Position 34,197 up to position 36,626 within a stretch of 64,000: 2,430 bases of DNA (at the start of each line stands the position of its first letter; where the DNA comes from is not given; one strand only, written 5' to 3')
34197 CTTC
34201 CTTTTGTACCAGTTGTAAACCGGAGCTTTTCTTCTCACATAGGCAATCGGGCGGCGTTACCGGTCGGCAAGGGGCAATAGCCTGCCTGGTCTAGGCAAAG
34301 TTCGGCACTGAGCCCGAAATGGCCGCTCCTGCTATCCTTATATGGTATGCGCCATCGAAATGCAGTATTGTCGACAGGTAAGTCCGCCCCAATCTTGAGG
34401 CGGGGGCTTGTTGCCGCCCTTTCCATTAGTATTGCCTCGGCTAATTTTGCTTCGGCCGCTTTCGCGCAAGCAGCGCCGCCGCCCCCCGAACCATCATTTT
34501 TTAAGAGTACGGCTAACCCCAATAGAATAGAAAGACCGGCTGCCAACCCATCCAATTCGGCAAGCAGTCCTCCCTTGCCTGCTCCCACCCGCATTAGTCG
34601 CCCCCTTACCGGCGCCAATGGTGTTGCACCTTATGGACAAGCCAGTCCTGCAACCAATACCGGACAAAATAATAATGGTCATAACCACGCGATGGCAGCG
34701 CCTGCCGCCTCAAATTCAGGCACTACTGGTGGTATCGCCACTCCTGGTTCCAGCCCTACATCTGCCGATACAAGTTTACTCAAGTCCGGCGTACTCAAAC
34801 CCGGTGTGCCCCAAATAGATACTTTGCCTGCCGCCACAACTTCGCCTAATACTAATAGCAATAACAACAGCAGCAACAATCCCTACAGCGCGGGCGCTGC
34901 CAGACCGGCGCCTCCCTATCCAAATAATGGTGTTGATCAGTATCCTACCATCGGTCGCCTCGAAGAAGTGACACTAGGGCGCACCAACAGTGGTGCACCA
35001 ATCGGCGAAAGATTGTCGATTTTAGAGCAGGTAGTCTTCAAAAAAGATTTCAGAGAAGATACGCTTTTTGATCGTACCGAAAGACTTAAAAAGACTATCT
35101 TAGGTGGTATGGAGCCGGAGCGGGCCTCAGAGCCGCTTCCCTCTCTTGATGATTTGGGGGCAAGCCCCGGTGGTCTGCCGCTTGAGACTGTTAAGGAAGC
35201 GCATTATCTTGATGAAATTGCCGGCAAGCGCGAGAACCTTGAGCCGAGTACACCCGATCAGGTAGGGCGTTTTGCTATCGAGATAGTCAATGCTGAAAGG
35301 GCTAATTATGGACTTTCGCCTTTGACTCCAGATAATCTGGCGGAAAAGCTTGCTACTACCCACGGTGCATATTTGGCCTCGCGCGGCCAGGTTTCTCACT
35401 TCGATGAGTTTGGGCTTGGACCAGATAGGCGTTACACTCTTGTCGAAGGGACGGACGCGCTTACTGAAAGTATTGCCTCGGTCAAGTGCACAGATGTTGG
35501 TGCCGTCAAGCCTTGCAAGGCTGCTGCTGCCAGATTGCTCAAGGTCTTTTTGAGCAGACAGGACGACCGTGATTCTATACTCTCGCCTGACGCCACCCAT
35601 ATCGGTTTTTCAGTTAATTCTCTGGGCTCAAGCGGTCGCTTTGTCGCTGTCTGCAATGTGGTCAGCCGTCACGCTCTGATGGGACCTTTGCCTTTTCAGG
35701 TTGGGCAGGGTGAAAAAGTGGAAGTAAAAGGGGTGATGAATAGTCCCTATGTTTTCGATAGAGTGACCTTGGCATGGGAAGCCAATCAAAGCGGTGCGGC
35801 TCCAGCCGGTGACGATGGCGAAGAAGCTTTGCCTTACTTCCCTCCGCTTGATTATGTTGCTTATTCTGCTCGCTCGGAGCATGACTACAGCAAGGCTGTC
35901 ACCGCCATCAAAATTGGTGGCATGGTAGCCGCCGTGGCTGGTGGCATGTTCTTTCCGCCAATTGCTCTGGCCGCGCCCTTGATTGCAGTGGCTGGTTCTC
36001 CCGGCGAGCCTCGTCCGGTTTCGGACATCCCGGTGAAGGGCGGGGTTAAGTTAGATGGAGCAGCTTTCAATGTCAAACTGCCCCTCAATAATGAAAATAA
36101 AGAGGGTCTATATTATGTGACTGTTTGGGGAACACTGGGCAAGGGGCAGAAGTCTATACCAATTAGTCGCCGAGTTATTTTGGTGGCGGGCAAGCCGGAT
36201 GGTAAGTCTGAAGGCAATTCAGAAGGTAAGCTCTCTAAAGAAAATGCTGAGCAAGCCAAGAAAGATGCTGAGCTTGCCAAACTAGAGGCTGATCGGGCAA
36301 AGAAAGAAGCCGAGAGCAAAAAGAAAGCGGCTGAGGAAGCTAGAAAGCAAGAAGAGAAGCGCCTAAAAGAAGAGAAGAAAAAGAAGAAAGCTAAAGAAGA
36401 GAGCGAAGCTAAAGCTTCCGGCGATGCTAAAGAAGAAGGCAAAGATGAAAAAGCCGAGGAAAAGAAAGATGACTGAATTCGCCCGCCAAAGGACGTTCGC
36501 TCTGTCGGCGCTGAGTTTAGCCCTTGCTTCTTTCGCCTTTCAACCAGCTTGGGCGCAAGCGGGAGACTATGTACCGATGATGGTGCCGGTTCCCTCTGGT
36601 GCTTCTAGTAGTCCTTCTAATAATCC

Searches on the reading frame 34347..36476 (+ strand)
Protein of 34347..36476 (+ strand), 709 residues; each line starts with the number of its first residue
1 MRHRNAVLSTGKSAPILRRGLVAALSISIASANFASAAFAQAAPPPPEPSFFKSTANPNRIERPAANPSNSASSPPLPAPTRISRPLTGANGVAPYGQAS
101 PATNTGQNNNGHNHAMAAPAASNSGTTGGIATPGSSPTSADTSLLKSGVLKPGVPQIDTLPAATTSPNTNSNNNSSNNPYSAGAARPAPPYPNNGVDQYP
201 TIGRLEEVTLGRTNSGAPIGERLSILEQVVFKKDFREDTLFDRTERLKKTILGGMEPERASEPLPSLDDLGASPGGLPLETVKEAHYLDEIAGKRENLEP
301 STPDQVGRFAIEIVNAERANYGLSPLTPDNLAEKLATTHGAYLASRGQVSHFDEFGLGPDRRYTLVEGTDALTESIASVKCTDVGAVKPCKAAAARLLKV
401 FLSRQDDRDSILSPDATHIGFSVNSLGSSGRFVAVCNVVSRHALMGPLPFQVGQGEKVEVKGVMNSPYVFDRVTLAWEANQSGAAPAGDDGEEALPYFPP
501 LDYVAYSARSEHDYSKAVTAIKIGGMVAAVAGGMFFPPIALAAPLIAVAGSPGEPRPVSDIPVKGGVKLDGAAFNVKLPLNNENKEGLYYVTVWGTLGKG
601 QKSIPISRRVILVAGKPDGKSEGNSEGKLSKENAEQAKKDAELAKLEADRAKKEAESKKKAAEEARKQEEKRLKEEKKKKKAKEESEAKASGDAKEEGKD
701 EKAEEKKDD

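Call 72: search_protein_families(library=pfam, proteins=[window:34347-36476:+], max_evalue=0.01)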
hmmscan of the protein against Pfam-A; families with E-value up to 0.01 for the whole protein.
window:34347-36476:+ (709 aa): 1 family
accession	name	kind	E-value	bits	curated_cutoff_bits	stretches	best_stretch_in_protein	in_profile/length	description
PF00188.32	CAP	-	6.3e-08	33.9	21.1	1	312-437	2-116/117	Cysteine-rich secretory protein family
